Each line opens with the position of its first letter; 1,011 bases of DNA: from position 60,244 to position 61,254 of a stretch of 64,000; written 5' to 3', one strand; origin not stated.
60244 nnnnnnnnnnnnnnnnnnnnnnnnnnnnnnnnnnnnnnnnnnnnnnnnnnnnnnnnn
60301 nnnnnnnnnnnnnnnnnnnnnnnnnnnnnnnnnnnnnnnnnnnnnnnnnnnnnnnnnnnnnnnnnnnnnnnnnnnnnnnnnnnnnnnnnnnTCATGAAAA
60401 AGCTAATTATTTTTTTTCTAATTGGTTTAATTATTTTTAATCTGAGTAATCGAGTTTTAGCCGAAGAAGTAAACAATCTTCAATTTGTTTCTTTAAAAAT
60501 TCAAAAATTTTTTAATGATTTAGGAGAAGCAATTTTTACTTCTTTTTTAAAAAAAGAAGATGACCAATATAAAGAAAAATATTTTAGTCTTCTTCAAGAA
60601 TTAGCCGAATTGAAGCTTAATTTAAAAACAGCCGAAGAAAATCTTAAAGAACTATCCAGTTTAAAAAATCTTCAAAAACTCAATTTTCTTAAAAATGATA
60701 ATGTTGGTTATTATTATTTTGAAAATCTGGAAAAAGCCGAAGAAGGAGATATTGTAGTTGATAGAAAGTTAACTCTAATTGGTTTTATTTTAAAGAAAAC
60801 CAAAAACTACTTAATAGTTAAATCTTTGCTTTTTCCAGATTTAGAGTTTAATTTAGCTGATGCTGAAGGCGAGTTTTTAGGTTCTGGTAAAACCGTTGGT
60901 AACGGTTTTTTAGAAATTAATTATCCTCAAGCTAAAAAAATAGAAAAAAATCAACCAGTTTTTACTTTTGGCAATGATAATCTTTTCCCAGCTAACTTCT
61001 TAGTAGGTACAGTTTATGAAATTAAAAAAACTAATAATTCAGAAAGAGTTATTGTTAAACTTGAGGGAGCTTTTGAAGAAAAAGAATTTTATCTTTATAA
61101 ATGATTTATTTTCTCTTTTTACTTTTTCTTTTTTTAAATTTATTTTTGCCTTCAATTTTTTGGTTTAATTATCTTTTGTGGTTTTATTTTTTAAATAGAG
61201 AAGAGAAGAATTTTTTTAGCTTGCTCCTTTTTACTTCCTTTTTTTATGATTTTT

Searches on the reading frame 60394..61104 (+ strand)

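Call 44: search_protein_families(library=pfam, proteins=[window:60394-61104:+], max_evalue=0.001)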
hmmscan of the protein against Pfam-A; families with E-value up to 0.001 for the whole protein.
window:60394-61104:+ (236 aa): 1 family
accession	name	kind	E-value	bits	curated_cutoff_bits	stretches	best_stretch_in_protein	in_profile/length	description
PF04085.20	MreC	-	2.7e-09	37.4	28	1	116-228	24-138/147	Rod shape-determining protein MreC, barrel core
